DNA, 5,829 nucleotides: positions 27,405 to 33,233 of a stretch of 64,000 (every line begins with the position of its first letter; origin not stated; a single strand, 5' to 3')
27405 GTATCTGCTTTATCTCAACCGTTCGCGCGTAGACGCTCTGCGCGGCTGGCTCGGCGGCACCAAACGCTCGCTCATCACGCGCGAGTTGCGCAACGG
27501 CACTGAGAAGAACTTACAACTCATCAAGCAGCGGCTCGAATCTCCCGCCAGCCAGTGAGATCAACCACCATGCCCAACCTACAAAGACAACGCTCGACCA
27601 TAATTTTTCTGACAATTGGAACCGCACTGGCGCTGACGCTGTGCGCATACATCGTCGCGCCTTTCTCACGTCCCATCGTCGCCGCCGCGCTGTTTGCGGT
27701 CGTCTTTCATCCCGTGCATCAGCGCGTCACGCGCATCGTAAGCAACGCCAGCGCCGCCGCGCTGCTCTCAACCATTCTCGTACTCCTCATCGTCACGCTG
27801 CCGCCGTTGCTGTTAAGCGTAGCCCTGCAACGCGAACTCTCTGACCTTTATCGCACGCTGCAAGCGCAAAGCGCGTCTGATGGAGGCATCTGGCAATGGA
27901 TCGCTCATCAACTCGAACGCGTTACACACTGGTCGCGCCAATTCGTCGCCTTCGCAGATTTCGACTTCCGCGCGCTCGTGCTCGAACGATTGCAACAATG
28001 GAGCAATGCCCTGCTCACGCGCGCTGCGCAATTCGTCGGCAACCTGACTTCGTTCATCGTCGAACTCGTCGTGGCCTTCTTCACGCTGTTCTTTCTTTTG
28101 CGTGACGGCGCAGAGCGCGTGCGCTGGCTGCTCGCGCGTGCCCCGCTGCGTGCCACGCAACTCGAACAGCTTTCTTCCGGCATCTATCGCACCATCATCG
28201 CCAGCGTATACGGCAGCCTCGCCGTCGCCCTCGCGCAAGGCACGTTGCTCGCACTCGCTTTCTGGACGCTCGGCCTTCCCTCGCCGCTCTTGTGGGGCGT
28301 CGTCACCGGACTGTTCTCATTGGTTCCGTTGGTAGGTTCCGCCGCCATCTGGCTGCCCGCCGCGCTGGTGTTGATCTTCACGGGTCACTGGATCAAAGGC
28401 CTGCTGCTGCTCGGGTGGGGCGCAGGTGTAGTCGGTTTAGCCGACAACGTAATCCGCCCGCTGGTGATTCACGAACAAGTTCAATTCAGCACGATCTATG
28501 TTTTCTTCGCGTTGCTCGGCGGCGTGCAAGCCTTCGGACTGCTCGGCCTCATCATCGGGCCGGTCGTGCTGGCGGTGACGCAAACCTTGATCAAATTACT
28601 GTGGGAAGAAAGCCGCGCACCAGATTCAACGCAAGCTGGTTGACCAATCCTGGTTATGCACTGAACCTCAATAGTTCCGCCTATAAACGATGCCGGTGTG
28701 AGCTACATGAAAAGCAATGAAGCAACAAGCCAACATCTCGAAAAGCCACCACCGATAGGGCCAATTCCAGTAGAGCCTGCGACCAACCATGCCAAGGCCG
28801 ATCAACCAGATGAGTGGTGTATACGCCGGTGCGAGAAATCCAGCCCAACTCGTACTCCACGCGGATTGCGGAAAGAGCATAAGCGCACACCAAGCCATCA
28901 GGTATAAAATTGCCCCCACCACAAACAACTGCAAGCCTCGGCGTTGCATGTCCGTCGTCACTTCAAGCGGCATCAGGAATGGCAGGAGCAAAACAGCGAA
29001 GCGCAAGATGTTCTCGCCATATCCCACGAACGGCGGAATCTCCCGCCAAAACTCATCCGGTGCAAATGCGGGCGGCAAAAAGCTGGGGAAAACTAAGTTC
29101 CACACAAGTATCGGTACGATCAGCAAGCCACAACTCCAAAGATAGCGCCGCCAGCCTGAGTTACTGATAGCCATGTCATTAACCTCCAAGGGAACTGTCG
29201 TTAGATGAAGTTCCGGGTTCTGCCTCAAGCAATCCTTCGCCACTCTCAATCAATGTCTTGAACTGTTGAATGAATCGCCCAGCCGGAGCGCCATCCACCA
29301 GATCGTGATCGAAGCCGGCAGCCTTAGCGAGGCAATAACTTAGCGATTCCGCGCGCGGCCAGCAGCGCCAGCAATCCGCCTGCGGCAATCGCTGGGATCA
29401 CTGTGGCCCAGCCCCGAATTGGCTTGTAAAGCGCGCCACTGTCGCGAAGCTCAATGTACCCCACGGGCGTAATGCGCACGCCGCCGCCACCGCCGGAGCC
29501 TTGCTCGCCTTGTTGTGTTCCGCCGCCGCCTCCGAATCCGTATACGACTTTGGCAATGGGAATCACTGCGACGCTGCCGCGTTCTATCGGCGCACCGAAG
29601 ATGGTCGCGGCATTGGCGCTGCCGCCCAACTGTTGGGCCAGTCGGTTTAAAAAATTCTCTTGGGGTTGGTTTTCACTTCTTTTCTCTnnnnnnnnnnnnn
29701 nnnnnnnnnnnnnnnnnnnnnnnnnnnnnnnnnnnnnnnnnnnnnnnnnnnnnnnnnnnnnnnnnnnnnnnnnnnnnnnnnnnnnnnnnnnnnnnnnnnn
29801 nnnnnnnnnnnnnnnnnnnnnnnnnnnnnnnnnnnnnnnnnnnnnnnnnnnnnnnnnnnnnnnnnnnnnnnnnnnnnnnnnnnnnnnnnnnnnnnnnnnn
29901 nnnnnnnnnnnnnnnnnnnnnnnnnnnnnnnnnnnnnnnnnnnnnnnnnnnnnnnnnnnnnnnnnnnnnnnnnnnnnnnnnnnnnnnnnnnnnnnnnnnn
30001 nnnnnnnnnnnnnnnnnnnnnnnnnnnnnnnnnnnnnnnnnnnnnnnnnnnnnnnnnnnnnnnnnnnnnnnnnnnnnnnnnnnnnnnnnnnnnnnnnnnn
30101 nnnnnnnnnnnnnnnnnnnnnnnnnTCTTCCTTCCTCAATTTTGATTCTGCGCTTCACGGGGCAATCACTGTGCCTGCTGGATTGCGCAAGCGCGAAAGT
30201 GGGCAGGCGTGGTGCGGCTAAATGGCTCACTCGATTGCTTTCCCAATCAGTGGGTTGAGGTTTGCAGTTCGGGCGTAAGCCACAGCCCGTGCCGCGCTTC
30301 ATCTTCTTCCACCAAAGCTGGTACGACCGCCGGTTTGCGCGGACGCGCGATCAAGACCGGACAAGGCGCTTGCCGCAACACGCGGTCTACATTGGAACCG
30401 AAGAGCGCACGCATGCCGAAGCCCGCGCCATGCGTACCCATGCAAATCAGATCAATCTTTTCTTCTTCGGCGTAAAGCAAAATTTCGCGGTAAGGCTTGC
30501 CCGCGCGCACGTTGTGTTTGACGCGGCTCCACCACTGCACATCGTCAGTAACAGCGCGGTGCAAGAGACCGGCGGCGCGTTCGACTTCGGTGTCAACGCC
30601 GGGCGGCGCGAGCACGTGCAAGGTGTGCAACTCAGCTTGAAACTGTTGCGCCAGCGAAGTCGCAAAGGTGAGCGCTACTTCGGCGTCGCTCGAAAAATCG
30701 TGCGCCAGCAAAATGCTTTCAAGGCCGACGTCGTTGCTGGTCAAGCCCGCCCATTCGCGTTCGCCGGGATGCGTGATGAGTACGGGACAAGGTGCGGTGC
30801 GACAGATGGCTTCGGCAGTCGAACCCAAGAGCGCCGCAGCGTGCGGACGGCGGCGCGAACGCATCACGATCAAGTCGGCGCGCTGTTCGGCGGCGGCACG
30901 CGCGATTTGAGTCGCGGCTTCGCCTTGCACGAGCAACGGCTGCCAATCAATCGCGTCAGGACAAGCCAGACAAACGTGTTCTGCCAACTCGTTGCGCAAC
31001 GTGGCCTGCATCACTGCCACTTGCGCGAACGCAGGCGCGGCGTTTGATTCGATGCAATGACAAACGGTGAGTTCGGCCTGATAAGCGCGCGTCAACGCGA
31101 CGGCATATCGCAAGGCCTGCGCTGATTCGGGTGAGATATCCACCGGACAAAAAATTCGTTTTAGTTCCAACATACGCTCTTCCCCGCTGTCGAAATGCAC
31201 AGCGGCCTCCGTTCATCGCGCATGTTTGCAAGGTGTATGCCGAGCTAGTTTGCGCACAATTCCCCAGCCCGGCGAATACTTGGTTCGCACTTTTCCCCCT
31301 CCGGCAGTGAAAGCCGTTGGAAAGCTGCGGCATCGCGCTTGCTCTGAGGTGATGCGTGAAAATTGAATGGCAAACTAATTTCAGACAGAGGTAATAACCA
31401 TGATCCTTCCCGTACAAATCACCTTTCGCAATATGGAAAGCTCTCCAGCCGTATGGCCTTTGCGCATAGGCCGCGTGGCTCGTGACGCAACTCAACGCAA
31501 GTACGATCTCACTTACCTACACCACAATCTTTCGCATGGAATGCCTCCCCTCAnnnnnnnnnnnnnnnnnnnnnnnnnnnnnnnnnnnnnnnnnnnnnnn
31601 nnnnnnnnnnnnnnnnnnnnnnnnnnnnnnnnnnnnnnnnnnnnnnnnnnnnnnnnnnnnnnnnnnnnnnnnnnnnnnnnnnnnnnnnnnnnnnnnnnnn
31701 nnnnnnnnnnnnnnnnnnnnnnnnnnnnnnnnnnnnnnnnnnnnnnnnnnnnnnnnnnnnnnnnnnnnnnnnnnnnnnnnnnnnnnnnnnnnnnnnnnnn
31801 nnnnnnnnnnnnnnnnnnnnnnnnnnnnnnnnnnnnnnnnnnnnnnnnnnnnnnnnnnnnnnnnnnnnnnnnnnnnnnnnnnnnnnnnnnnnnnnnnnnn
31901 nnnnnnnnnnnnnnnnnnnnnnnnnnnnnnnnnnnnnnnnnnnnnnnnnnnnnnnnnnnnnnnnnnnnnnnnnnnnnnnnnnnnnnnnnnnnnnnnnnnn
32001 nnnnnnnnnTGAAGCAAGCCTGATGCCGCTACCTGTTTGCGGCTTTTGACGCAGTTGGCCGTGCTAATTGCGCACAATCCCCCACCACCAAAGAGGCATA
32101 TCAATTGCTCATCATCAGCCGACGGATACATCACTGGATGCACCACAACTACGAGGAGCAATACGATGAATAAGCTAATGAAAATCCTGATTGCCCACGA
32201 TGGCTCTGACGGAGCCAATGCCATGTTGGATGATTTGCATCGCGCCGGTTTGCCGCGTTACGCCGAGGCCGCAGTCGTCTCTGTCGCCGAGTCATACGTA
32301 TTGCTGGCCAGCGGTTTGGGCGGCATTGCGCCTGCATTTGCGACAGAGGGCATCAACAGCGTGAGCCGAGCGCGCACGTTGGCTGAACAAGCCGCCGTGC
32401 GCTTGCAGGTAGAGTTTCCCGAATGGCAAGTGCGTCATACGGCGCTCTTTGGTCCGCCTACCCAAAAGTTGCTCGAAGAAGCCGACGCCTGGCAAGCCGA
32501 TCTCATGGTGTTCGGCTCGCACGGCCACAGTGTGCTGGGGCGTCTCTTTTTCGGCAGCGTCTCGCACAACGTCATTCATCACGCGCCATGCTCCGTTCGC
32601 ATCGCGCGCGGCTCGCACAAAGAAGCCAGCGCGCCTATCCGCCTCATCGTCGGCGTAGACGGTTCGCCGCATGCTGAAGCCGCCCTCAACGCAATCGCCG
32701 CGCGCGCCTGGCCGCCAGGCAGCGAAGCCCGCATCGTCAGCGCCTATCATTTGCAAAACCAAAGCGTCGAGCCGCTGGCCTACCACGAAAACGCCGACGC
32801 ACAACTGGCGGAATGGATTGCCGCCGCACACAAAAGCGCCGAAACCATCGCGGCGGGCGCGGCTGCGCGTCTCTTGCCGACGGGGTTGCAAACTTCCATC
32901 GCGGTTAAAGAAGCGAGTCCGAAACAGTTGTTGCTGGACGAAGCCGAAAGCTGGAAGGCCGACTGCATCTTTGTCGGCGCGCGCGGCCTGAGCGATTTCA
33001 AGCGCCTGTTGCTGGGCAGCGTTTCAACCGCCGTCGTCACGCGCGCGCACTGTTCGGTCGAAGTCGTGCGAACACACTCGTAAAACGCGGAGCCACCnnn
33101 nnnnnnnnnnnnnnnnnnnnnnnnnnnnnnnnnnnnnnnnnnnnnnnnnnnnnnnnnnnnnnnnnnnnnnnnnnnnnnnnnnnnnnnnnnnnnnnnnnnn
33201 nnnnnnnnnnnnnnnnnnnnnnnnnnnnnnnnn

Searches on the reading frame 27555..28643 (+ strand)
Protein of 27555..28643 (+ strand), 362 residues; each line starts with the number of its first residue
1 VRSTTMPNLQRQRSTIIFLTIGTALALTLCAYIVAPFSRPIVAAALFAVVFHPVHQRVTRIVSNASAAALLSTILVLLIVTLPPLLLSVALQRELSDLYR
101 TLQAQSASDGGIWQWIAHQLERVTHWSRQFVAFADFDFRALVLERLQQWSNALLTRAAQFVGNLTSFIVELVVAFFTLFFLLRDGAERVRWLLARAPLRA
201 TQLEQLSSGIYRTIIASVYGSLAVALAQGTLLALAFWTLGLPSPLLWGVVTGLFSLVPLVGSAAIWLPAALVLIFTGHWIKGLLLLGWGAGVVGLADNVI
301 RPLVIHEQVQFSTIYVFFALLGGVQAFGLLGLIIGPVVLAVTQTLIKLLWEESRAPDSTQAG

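Call 80: search_protein_families(library=pfam, proteins=[window:27555-28643:+], max_evalue=0.00001)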
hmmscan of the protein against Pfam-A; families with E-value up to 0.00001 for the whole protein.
window:27555-28643:+ (362 aa): 1 family
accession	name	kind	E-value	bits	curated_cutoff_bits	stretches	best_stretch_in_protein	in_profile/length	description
PF01594.21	AI-2E_transport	-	1.1e-45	156.7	34.3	1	21-347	4-324/327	AI-2E family transporter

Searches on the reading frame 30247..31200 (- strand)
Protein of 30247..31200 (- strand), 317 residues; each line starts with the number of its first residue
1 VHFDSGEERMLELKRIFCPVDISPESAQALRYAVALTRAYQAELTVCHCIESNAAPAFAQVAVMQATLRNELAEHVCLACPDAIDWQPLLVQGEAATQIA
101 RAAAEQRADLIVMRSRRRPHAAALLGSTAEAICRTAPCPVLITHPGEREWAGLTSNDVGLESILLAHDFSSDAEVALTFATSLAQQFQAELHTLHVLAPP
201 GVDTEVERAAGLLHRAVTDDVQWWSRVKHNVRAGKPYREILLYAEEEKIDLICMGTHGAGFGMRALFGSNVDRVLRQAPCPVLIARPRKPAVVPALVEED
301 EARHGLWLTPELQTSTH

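Call 80: search_protein_families(library=pfam, proteins=[window:30247-31200:-], max_evalue=0.00001)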
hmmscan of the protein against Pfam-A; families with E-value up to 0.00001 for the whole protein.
window:30247-31200:- (317 aa): 1 family
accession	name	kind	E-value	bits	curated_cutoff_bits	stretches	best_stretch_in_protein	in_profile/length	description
PF00582.32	Usp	-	3.1e-56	190.3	24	2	162-286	4-141/141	Universal stress protein family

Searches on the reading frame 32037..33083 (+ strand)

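Call 80: search_protein_families(library=pfam, proteins=[window:32037-33083:+], max_evalue=0.00001)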
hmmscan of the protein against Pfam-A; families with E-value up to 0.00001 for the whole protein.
window:32037-33083:+ (348 aa): 1 family
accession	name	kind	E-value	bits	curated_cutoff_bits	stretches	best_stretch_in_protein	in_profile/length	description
PF00582.32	Usp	-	3.4e-44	151.2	24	2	202-345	4-141/141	Universal stress protein family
